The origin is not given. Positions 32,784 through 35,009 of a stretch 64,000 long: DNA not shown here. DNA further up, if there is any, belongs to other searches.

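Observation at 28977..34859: CDP-3,6-dideoxyhexose genes joined to an acetolactate-synthase-like ThDP enzyme: predicted yersiniose-type branched-chain sugar pathway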

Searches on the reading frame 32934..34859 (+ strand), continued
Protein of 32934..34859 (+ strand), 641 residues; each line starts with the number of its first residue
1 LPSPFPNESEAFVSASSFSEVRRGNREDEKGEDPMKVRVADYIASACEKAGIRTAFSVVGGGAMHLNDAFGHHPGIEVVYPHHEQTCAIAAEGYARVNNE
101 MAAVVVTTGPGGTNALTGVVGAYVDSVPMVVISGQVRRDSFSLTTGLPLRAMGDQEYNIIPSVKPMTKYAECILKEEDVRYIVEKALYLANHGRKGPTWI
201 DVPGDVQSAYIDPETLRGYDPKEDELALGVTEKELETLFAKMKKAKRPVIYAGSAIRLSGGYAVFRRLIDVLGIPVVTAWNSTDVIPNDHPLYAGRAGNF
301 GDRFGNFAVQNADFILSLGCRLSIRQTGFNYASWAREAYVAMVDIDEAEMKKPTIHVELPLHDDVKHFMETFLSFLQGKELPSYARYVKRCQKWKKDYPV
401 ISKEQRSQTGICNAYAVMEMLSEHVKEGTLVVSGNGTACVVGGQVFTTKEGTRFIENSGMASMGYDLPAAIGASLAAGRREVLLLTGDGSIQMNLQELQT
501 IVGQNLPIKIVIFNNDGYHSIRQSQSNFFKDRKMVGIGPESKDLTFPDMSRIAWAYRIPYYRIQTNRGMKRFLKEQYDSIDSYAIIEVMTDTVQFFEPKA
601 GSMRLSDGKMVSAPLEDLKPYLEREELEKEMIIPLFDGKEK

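Call 50: search_solved_structures(query=L012:10001-11812:+, show_alignments=3, max_evalue=1e-40)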
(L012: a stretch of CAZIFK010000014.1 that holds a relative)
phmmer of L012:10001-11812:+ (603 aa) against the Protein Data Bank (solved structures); distinct sequences matched with E-value up to 1e-40: 19.
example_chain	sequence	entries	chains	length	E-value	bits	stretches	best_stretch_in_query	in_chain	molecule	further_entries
8rph_A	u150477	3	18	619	6e-147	494.1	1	2-597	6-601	Thiamine pyrophosphate-binding protein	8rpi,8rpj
6lpi_A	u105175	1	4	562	4.8e-69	236.9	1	6-565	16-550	Acetolactate synthase isozyme 1 large subunit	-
5ahk_A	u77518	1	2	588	2.4e-68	234.5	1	5-565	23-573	ACETOLACTATE SYNTHASE II, LARGE SUBUNIT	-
7u25_A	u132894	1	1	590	5.3e-61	210.3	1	6-563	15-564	Acetolactate synthase, chloroplastic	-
3e9y_A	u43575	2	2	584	6.3e-60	206.7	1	6-563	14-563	Acetolactate synthase, chloroplastic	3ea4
7stq_A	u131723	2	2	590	7.8e-60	206.4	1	6-563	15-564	Acetolactate synthase, chloroplastic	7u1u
6u9h_A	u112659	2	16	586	1e-59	206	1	6-563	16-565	Acetolactate synthase, chloroplastic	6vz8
8et5_A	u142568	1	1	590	1.1e-59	206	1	6-563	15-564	Acetolactate synthase, chloroplastic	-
1ybh_A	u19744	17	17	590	1.1e-59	206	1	6-563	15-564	Acetolactate synthase, chloroplast | Acetolactate synthase | Acetolactate synthase, chloroplastic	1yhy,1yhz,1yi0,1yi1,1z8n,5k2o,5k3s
7tzz_A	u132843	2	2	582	2.8e-59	204.6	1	6-563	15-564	Acetolactate synthase, chloroplastic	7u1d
1jsc_A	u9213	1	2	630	5e-51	177.3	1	21-567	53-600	ACETOHYDROXY-ACID SYNTHASE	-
6u9d_A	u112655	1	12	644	5.4e-51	177.2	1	21-567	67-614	Acetolactate synthase catalytic subunit, mitochondrial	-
1n0h_A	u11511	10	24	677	6.4e-51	177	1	21-567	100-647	Acetolactate synthase | Acetolactate synthase, mitochondrial | Acetolactate synthase catalytic subunit, mitochondrial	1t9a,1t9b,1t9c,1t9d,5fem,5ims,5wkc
6dek_A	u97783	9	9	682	3e-45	158.3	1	11-567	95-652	Acetolactate synthase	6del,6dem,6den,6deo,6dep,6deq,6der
7egv_A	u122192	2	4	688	2.1e-44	155.5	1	20-566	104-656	Acetolactate synthase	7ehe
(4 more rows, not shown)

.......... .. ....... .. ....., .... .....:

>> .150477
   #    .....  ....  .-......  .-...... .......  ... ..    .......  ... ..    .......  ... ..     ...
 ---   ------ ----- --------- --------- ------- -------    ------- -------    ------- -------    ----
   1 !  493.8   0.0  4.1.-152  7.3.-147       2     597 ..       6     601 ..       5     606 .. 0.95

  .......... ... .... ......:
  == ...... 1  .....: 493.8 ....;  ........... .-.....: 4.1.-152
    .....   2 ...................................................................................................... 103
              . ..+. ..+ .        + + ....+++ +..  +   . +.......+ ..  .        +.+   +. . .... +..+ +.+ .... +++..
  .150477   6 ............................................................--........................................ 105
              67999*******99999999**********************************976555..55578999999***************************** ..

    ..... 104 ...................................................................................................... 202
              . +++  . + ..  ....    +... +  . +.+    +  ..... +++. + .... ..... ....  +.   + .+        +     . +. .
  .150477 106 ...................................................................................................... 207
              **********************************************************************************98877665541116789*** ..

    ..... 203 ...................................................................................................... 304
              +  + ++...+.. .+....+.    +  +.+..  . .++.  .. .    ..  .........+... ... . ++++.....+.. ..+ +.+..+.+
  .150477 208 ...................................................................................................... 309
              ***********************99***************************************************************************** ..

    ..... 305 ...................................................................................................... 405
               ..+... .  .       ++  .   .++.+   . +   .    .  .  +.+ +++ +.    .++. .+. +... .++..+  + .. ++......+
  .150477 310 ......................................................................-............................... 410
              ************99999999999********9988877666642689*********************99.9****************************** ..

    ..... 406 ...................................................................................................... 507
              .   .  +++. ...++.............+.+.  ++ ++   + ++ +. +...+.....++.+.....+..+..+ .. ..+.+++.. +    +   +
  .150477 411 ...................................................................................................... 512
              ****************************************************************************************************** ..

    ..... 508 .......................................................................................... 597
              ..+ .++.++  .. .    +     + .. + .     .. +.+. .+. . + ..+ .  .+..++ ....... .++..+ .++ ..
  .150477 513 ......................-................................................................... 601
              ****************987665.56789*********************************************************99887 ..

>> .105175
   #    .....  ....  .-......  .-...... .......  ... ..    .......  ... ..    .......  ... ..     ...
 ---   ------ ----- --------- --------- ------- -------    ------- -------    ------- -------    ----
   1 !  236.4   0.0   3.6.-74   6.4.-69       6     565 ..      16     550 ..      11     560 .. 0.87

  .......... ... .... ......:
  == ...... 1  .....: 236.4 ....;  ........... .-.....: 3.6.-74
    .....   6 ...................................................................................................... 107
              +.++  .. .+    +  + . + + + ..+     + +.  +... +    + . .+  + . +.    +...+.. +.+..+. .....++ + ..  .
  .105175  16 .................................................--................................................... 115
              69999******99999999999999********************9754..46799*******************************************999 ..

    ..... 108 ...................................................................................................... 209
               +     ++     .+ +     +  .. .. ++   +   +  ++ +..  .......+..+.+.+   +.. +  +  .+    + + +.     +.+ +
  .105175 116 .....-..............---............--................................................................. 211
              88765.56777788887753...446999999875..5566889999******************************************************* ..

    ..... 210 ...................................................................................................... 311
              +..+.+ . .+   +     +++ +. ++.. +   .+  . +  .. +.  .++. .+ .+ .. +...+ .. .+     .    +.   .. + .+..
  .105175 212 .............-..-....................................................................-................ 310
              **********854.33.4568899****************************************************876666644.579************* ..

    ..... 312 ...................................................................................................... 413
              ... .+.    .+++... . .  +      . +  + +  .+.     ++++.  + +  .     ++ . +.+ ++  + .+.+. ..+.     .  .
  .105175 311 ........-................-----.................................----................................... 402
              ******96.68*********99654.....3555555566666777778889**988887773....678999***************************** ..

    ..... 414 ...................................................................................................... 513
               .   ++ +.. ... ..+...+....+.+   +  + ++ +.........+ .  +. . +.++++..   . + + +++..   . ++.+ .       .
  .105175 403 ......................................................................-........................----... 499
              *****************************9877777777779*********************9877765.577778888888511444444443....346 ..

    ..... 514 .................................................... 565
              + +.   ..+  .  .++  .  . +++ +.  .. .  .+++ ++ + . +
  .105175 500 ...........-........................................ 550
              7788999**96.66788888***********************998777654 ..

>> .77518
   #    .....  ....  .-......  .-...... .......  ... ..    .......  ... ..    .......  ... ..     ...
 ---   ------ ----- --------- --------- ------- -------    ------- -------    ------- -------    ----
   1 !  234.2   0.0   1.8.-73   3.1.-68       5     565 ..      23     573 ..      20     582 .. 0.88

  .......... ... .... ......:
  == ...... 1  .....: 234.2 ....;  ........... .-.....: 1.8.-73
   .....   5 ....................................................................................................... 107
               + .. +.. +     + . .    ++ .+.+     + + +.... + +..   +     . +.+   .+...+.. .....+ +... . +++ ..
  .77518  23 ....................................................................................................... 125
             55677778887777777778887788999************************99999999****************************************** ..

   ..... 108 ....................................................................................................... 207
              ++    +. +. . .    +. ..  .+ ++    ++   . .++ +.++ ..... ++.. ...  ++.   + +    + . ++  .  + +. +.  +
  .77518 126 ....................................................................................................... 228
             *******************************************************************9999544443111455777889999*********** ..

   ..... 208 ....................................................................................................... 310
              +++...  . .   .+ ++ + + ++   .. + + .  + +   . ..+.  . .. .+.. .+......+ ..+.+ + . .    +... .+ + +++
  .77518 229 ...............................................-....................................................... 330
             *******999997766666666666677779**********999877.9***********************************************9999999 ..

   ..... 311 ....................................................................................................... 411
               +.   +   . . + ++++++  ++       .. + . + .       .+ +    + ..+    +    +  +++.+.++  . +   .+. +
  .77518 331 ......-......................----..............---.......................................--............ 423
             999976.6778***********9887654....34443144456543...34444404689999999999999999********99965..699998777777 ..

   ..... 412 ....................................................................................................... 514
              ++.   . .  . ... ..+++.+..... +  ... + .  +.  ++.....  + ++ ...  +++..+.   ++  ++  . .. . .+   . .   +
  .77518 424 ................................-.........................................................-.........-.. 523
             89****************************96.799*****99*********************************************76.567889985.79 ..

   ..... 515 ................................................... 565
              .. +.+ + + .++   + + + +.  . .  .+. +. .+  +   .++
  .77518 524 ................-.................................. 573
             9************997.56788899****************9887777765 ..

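Call 72: find_encoding_contigs(protein=P0070, flank=10000, max_places=1)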
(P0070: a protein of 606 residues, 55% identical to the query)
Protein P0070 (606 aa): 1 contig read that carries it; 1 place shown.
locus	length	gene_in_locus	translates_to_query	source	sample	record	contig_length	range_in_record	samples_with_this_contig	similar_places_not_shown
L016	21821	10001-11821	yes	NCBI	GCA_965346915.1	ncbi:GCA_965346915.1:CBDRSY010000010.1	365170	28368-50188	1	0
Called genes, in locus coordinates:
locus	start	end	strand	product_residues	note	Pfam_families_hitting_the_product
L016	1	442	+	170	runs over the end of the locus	PF07931:CPT, PF13671:AAA_33, PF13238:AAA_18 (weak)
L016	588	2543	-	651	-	PF00009:GTP_EFTU, PF01926:MMR_HSR1 (faint), PF22042:EF-G_D2, PF14492:EFG_III (weak), PF03764:EFG_IV, PF00679:EFG_C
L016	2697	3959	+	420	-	PF01553:Acyltransferase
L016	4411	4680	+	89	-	-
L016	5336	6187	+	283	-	PF14659:Phage_int_SAM_3, PF00589:Phage_integrase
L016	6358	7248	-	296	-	PF00126:HTH_1, PF03466:LysR_substrate, PF12849:PBP_like_2 (weak)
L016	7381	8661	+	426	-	PF12897:Asp_aminotransf, PF00155:Aminotran_1_2 (weak)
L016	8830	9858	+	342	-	PF01063:Aminotran_4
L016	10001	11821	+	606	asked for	PF02776:TPP_enzyme_N, PF00205:TPP_enzyme_M, PF02775:TPP_enzyme_C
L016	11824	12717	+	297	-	PF01370:Epimerase, PF04321:RmlD_sub_bind, PF05368:NmrA (weak), PF07993:NAD_binding_4 (faint), PF13460:NAD_binding_10 (weak), PF16363:GDP_Man_Dehyd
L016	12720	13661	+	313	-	PF00535:Glycos_transf_2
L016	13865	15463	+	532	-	PF12072:RNase_Y_N, PF22891:KH_PNO1_2nd (faint), PF00013:KH_1 (faint), PF01966:HD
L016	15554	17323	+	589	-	PF00664:ABC_membrane, PF00005:ABC_tran, PF02463:SMC_N (faint)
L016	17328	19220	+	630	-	PF00664:ABC_membrane, PF00005:ABC_tran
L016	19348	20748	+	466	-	PF01595:CNNM, PF00571:CBS (weak), PF03471:CorC_HlyC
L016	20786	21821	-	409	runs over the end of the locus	PF13167:GTP-bdg_N, PF16360:GTP-bdg_M, PF00009:GTP_EFTU (faint), PF01926:MMR_HSR1, PF02421:FeoB_N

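Call 73: find_encoding_contigs(protein=P0051, flank=10000, max_places=1)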
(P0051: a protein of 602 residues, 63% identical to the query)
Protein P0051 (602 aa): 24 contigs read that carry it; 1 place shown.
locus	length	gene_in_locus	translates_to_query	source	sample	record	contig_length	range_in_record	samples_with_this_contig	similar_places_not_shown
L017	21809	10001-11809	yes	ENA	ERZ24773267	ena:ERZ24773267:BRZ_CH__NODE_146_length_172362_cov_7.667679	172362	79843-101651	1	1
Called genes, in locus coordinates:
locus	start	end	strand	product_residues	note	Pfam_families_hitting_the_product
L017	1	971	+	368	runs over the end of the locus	PF00890:FAD_binding_2 (faint), PF01266:DAO (weak), PF01593:Amino_oxidase, PF13450:NAD_binding_8, PF03275:GLF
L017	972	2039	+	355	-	PF00535:Glycos_transf_2, PF10111:Glyco_tranf_2_2, PF13641:Glyco_tranf_2_3 (weak)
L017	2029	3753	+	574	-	-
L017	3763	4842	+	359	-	PF13477:Glyco_trans_4_2, PF13439:Glyco_transf_4, PF00534:Glycos_transf_1, PF13692:Glyco_trans_1_4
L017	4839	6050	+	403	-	PF04932:Wzy_C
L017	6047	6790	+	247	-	PF14393:DUF4422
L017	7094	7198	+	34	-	-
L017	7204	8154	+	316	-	-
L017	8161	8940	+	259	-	PF00483:NTP_transferase, PF12804:NTP_transf_3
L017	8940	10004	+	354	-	PF01370:Epimerase, PF02719:Polysacc_synt_2, PF04321:RmlD_sub_bind, PF01073:3Beta_HSD, PF07993:NAD_binding_4 (faint), PF16363:GDP_Man_Dehyd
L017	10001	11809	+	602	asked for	PF02776:TPP_enzyme_N, PF00205:TPP_enzyme_M, PF02775:TPP_enzyme_C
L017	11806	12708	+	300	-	PF01073:3Beta_HSD, PF01370:Epimerase, PF13460:NAD_binding_10 (weak), PF16363:GDP_Man_Dehyd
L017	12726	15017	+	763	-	PF13306:LRR_5 (faint)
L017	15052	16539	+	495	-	PF01943:Polysacc_synt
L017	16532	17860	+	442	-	PF00155:Aminotran_1_2 (weak), PF01041:DegT_DnrJ_EryC1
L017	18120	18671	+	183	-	-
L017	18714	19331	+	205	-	PF01613:Flavin_Reduct, PF21349:RUBY_RBDX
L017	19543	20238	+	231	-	-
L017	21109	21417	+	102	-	-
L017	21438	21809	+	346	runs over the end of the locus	PF14130:Cap4_nuclease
